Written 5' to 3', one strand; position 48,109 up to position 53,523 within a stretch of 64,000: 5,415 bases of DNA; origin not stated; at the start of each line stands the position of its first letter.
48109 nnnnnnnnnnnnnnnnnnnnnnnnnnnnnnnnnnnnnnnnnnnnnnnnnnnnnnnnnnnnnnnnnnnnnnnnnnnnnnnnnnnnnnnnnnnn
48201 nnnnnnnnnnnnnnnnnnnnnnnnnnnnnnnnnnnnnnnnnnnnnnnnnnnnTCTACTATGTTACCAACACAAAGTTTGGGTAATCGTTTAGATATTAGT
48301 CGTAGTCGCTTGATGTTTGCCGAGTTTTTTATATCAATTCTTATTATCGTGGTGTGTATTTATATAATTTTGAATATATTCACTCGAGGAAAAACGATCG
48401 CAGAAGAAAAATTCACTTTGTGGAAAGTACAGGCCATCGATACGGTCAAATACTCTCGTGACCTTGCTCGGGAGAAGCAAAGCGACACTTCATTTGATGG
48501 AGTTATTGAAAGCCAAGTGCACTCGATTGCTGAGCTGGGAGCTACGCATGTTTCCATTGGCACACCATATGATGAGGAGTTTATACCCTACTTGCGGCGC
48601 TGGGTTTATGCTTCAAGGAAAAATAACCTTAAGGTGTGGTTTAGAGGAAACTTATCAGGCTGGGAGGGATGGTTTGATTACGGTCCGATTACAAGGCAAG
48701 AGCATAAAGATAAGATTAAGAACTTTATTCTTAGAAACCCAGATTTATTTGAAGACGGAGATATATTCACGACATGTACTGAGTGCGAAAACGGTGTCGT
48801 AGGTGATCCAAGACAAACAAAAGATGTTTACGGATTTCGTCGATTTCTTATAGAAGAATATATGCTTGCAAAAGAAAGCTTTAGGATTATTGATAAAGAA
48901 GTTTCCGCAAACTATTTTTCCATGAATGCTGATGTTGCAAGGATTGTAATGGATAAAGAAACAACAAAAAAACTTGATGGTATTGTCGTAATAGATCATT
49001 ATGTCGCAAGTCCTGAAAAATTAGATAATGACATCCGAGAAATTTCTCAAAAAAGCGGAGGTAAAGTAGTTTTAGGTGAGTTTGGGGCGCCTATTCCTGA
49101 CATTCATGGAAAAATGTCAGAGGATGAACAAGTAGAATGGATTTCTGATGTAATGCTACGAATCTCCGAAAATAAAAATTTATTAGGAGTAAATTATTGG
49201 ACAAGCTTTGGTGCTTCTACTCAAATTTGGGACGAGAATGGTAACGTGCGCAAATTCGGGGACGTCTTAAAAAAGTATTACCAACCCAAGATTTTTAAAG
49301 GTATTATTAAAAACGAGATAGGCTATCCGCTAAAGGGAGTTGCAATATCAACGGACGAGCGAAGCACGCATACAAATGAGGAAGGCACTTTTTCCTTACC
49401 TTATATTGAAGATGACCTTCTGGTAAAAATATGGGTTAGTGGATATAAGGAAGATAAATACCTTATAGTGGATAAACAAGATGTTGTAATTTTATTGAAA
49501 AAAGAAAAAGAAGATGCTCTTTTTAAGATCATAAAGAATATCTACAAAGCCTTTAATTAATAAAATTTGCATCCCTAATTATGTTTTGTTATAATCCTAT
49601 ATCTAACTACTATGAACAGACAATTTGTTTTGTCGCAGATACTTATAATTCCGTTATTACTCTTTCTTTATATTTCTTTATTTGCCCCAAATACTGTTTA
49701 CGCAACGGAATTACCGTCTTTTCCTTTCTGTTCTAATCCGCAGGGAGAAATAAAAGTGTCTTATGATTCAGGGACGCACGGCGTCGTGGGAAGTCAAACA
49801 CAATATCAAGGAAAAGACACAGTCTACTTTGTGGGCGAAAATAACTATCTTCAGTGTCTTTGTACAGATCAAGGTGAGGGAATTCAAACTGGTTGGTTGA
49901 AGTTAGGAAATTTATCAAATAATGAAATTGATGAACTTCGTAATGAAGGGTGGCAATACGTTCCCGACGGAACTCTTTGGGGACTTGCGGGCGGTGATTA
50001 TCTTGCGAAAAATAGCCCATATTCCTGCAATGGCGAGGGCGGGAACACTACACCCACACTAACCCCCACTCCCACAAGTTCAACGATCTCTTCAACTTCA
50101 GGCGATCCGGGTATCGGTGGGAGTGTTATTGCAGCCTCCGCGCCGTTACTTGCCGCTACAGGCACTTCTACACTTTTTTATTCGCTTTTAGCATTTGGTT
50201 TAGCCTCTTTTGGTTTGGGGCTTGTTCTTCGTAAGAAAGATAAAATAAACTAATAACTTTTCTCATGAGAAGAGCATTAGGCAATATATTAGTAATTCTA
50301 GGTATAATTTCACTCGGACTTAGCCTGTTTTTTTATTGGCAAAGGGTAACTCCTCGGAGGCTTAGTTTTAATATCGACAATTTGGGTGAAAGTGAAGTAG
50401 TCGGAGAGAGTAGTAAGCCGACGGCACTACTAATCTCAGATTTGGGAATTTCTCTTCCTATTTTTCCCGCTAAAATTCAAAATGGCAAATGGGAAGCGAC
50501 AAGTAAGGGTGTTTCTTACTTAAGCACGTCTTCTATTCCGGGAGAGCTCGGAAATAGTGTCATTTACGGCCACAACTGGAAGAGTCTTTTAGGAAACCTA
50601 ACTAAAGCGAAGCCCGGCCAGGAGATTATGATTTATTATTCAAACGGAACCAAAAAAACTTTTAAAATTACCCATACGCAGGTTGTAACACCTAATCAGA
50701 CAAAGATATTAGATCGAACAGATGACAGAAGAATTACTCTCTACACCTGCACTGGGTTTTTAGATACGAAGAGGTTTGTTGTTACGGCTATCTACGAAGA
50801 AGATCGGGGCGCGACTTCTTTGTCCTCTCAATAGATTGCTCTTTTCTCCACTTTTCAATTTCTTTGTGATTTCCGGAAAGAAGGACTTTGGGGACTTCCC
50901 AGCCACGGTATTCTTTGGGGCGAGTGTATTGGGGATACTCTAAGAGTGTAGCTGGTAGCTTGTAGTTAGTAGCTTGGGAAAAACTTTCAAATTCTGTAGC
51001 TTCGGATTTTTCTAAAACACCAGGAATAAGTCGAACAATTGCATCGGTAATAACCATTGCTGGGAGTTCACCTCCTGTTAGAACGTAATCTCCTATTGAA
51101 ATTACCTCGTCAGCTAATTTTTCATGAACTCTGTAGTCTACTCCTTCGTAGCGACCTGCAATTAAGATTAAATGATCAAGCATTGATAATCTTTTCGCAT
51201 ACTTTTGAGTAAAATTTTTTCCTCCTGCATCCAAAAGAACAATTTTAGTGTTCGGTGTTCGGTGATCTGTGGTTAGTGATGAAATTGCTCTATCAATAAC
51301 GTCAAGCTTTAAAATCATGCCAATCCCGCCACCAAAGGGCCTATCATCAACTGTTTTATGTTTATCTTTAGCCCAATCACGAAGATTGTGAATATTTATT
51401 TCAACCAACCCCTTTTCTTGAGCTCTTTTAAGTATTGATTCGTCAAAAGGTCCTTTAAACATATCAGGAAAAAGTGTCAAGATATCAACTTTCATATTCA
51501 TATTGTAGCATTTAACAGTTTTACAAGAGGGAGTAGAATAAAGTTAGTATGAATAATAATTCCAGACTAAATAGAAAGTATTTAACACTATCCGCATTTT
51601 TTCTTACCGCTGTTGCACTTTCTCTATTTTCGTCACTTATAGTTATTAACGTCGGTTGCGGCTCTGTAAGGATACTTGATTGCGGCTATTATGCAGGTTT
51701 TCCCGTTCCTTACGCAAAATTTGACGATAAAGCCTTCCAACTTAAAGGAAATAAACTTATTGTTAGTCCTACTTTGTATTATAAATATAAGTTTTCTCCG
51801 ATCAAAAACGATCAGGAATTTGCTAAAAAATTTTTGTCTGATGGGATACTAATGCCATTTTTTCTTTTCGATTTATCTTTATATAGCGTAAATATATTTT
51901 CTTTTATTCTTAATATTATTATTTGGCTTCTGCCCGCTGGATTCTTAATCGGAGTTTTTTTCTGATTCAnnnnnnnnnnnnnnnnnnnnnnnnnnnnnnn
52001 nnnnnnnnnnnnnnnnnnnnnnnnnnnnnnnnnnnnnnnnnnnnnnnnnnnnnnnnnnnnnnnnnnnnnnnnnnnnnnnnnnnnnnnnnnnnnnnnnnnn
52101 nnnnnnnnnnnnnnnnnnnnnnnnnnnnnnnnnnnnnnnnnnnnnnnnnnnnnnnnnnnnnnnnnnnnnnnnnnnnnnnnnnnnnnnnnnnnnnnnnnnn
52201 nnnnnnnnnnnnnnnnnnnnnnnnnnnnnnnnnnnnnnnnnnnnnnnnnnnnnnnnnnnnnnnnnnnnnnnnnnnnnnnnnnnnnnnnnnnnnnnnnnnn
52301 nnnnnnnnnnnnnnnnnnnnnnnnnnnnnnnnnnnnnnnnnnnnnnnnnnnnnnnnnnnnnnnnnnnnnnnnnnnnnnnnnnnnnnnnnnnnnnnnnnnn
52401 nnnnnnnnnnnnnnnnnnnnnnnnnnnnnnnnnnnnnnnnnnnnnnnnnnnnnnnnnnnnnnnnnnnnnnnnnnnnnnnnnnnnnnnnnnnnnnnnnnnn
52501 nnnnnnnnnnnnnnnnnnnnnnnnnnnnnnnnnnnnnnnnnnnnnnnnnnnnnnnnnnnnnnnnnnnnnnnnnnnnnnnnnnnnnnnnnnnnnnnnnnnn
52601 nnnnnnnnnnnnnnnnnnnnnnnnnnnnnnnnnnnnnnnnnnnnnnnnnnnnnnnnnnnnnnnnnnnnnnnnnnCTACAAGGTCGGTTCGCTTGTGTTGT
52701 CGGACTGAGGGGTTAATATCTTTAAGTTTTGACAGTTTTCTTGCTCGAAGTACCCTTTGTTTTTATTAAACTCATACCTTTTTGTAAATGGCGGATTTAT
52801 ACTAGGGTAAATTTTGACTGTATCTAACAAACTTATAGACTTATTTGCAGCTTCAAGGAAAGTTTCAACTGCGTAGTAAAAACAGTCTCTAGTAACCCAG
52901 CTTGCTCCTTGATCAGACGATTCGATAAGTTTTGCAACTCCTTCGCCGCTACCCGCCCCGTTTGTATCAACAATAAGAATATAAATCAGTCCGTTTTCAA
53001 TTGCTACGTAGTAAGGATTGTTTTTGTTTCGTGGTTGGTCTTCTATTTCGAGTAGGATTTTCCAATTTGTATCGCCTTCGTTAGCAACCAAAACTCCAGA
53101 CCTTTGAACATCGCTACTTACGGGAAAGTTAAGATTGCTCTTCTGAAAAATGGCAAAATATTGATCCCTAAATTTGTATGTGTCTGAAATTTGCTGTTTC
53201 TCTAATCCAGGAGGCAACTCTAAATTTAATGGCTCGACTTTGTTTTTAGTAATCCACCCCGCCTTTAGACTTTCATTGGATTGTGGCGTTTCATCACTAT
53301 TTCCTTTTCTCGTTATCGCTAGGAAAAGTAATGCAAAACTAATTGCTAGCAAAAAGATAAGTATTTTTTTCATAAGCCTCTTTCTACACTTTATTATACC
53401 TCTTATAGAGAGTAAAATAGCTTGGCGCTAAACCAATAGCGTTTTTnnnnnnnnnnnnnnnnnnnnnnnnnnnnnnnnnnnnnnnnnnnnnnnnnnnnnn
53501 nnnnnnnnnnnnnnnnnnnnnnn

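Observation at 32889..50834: Rhamnose-based surface-glycan island followed by sortase and substrate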

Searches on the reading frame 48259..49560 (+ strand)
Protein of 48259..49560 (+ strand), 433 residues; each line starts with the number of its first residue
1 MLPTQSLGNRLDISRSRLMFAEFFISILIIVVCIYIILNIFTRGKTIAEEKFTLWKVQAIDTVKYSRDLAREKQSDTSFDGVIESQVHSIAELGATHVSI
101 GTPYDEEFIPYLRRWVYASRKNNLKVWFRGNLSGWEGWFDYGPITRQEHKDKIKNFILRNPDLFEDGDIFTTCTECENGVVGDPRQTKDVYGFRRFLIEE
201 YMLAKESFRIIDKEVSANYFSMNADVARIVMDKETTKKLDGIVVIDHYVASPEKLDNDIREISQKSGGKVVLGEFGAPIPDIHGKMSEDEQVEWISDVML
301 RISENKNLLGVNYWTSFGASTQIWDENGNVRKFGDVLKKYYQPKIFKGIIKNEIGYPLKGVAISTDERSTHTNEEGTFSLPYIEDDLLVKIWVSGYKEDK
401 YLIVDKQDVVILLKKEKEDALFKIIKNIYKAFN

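Call 4: search_protein_families(library=pfam, proteins=[window:48259-49560:+], max_evalue=0.01)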
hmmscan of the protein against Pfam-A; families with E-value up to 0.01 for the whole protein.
window:48259-49560:+ (433 aa): 2 families
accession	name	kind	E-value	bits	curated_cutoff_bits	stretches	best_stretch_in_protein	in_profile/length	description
PF13715.12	CarbopepD_reg_2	-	0.0019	18.7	32.2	1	348-416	3-79/88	CarboxypepD_reg-like domain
PF13620.12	CarboxypepD_reg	-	0.0036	18.1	32.3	1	347-401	3-64/82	Carboxypeptidase regulatory-like domain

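Call 8: search_protein_families(library=ncbifam, proteins=[window:48259-49560:+], max_evalue=0.01)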
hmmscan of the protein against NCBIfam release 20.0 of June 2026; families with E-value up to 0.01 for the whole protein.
window:48259-49560:+ (433 aa): 0 families

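Call 16: search_solved_structures(query=window:48259-49560:+, max_evalue=1)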
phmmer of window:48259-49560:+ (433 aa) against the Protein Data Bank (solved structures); distinct sequences matched with E-value up to 1: 1.
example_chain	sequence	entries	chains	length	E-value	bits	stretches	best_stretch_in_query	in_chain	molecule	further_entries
3o26_A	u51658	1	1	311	0.35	13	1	284-360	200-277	Salutaridine reductase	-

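Call 41: search_solved_structures(query=A3, max_evalue=10, show_alignments=2)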
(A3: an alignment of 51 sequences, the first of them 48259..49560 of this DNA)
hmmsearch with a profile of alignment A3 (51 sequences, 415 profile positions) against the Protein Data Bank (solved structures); distinct sequences matched with E-value up to 10: 4.
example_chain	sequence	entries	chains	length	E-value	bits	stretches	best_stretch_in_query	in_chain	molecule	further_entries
5xrw_C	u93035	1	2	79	0.055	15.6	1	208-271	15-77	FliY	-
4wi0_B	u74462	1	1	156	0.51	12.4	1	317-389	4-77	Cellulosomal scaffoldin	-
4u3s_B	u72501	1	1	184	0.57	12.2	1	316-389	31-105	Cellulosomal scaffoldin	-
4ovy_A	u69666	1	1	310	1.3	11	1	40-103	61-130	Haloacid dehalogenase domain protein hydrolase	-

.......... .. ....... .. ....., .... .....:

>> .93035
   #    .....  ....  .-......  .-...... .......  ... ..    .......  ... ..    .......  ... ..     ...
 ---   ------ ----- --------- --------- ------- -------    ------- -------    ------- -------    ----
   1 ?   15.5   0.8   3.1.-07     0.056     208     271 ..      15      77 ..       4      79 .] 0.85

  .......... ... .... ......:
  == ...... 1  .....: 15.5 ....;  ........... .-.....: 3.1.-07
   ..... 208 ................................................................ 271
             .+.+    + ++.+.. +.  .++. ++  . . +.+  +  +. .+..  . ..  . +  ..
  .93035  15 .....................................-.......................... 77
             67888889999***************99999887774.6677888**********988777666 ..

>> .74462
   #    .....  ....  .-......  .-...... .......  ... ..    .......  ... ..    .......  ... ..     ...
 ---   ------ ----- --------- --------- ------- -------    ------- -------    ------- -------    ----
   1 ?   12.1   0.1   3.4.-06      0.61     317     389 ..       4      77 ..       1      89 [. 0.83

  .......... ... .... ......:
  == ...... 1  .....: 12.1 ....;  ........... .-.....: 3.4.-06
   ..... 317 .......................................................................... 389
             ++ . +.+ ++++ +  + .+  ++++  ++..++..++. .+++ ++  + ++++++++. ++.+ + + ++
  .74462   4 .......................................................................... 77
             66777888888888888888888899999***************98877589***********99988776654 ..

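Call 42: search_protein_families(library=pfam, alignment_id=A3, max_evalue=1)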
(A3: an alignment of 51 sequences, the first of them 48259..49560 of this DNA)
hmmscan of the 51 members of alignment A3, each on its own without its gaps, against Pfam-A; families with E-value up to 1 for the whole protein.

A. member 1, window:48259-49560:+ (433 aa): 4 families
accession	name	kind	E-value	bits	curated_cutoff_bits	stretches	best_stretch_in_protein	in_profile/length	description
PF13715.12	CarbopepD_reg_2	-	0.0019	18.7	32.2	1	348-416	3-79/88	CarboxypepD_reg-like domain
PF13620.12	CarboxypepD_reg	-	0.0036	18.1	32.3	1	347-401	3-64/82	Carboxypeptidase regulatory-like domain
PF16371.11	MetallophosN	-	0.09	13.4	35.6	1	348-391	1-43/77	N terminal of Calcineurin-like phosphoesterase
PF15976.11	CooC_C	-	0.14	12.7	29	1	343-383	16-56/93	CS1-pili formation C-terminal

B. families by the number of members that match (of 51 scanned): 32 families (the first 25 are shown)
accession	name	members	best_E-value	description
PF13620.12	CarboxypepD_reg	37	1.5e-10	Carboxypeptidase regulatory-like domain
PF13715.12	CarbopepD_reg_2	23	1e-09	CarboxypepD_reg-like domain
PF15976.11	CooC_C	18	2.6e-05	CS1-pili formation C-terminal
PF16371.11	MetallophosN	9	8.5e-06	N terminal of Calcineurin-like phosphoesterase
PF20598.4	DUF6795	4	0.018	Domain of unknown function (DUF6795)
PF04463.17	2-thiour_desulf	3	0.041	2-thiouracil desulfurase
PF11790.14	Glyco_hydro_cc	2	0.015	Glycosyl hydrolase catalytic core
PF12985.13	DUF3869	2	0.015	Domain of unknown function (DUF3869)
PF14749.11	Acyl-CoA_ox_N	2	0.022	Acyl-coenzyme A oxidase N-terminal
PF16373.10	DUF4985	2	0.07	Domain of unknown function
PF24065.1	REV3_N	2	0.084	DNA polymerase zeta catalytic subunit, N-terminal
PF06480.20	FtsH_ext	1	0.027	FtsH Extracellular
PF11828.13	DUF3348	1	0.031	Protein of unknown function (DUF3348)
PF06739.17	SBBP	1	0.04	Beta-propeller repeat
PF21927.1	McpB_HAMP_2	1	0.047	Methyl-accepting chemotaxis protein McpB, second HAMP domain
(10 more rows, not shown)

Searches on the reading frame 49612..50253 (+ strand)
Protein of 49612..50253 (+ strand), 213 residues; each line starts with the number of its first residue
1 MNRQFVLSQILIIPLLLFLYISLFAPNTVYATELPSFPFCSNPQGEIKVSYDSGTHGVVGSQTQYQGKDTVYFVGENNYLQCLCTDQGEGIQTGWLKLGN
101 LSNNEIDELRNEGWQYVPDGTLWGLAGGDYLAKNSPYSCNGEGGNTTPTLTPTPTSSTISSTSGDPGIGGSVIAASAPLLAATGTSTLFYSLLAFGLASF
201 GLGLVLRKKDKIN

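Call 4: search_protein_families(library=pfam, proteins=[window:49612-50253:+], max_evalue=0.01)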
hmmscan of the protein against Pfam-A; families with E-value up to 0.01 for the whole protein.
window:49612-50253:+ (213 aa): 0 families

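Call 8: search_protein_families(library=ncbifam, proteins=[window:49612-50253:+], max_evalue=0.01)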
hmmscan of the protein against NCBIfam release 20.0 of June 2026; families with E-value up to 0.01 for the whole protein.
window:49612-50253:+ (213 aa): 0 families

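Call 20: search_protein_families(library=pfam, proteins=[window:49612-50253:+], max_evalue=10)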
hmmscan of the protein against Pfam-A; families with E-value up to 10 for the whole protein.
window:49612-50253:+ (213 aa): 2 families
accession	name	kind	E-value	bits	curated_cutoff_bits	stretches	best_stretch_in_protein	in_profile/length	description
PF09991.14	DUF2232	-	0.14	11.8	27.8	1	167-211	38-83/290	Predicted membrane protein (DUF2232)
PF00746.26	Gram_pos_anchor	-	1.1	9.8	20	1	183-209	12-37/43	LPXTG cell wall anchor motif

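Call 94: find_homologous_proteins(query=window:49612-50253:+)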
Query window:49612-50253:+ (213 aa): 81 proteins with E <= 0.001 among 838 candidates.
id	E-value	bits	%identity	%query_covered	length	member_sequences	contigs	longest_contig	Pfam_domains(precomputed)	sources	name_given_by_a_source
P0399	7.8e-139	479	100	100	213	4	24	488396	-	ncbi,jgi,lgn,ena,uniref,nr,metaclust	ncbi:hypothetical protein A2715_04535 [Candidatus Woesebacteria bacterium RIFCSPHIGHO2_01_FULL_39_32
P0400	3.4e-59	218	49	99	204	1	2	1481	-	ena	-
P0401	9.9e-50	187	50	63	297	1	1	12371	PF00041.28,PF16656.12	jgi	-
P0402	8.2e-47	178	44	95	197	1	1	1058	-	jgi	jgi:hypothetical protein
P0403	2.4e-45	173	43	94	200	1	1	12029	-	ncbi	-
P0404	6.5e-45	172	46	83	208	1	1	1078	-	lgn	-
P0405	7.4e-45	171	40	87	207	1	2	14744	-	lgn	-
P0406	2.1e-43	167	46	98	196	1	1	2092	-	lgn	-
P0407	2.4e-43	167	42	92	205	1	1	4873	-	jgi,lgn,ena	-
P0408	6.8e-42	162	55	62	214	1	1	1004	-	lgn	-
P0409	1.9e-41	160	43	91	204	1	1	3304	-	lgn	-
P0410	2.4e-41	160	41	88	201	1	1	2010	-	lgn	-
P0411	2.5e-41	160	53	57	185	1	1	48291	-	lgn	-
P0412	2.0e-40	157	45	91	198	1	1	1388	-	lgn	-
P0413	4.8e-40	156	43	85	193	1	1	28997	-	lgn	-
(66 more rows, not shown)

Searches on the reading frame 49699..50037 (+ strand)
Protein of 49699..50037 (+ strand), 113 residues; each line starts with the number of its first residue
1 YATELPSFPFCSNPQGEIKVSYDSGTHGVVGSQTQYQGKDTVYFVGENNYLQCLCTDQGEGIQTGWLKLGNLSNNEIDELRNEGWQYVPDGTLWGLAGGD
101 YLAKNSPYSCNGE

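Call 93: search_solved_structures(query=A8, max_evalue=10)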
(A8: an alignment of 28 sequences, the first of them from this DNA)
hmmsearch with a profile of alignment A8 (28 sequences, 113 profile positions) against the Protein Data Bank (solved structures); distinct sequences matched with E-value up to 10: 1.
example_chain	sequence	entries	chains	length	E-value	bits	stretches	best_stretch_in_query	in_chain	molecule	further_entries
7b5h_AE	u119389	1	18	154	0.36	14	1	23-82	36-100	All3316 protein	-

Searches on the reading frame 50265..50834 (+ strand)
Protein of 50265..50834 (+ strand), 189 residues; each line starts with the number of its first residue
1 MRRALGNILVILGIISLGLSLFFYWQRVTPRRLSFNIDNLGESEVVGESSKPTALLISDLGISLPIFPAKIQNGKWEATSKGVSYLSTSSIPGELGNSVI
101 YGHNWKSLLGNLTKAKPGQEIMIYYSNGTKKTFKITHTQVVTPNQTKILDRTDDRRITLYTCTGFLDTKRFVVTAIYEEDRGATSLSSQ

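Call 4: search_protein_families(library=pfam, proteins=[window:50265-50834:+], max_evalue=0.01)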
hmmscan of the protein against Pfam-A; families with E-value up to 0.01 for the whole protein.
window:50265-50834:+ (189 aa): 1 family
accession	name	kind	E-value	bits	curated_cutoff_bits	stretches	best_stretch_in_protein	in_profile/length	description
PF04203.18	Sortase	-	3.9e-22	78.8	26.6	1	57-175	3-122/125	Sortase domain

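Call 8: search_protein_families(library=ncbifam, proteins=[window:50265-50834:+], max_evalue=0.01)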
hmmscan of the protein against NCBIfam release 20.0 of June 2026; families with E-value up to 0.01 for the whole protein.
window:50265-50834:+ (189 aa): 7 families
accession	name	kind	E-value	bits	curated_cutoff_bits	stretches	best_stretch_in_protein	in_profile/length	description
NF033745.1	class_C_sortase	subfamily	6.3e-12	45.7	160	1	53-175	94-218/220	class C sortase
TIGR01076.1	sortase_fam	subfamily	3.6e-11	43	39.35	1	57-174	5-124/136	sortase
TIGR03784.1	marine_sortase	equivalog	3.2e-10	39.9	158.25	1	82-167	77-161/174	class GN sortase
NF033748.1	class_F_sortase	subfamily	5.6e-10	39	166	1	48-169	7-140/155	class F sortase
NF033746.1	class_D_sortase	subfamily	1.8e-09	37.5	165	1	55-165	13-117/135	class D sortase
NF058671.1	sortase_SrtD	exception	2.4e-09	37.1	140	1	55-165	67-171/187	class D sortase, LPxTATN-specific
NF033747.1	class_E_sortase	subfamily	2.3e-06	27.6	160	1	76-179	93-207/211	class E sortase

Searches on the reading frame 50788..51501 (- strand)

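Call 4: search_protein_families(library=pfam, proteins=[window:50788-51501:-], max_evalue=0.01)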
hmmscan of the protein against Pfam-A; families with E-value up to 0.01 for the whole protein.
window:50788-51501:- (237 aa): 1 family
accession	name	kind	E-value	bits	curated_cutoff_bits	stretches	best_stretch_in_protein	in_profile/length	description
PF01746.26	tRNA_m1G_MT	-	4.2e-60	203.3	27.3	1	25-232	2-195/195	tRNA (Guanine-1)-methyltransferase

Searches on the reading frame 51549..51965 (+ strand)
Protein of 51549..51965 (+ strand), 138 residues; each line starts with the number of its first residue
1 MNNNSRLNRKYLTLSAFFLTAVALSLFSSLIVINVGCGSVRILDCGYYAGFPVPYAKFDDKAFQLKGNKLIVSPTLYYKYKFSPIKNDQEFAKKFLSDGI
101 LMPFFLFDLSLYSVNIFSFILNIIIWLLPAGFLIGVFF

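Call 4: search_protein_families(library=pfam, proteins=[window:51549-51965:+], max_evalue=0.01)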
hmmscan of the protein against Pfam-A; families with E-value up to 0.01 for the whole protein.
window:51549-51965:+ (138 aa): 0 families

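Call 20: search_protein_families(library=pfam, proteins=[window:51549-51965:+], max_evalue=10)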
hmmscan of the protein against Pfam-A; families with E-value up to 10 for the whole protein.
window:51549-51965:+ (138 aa): 1 family
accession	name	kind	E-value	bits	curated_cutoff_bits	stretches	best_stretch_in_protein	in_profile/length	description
PF24960.1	BB0158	-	0.014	15.7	27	1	53-110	20-73/189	Outer surface lipoprotein BB0158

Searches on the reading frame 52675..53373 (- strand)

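Call 4: search_protein_families(library=pfam, proteins=[window:52675-53373:-], max_evalue=0.01)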
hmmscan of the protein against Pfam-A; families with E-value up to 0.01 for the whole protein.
window:52675-53373:- (232 aa): 1 family
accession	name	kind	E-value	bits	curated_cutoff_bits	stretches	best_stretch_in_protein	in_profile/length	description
PF25697.1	EBNA2_N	-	0.0025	18.1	27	1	121-141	4-24/58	EBNA-2 N-terminal dimerization domain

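Call 20: search_protein_families(library=pfam, proteins=[window:52675-53373:-], max_evalue=10)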
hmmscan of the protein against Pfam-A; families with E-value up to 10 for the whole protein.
window:52675-53373:- (232 aa): 2 families
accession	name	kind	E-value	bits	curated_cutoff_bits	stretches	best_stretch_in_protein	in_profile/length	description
PF25697.1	EBNA2_N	-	0.0025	18.1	27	1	121-141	4-24/58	EBNA-2 N-terminal dimerization domain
PF13088.12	BNR_2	-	0.17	11.6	31.4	1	100-163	28-98/277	BNR repeat-like domain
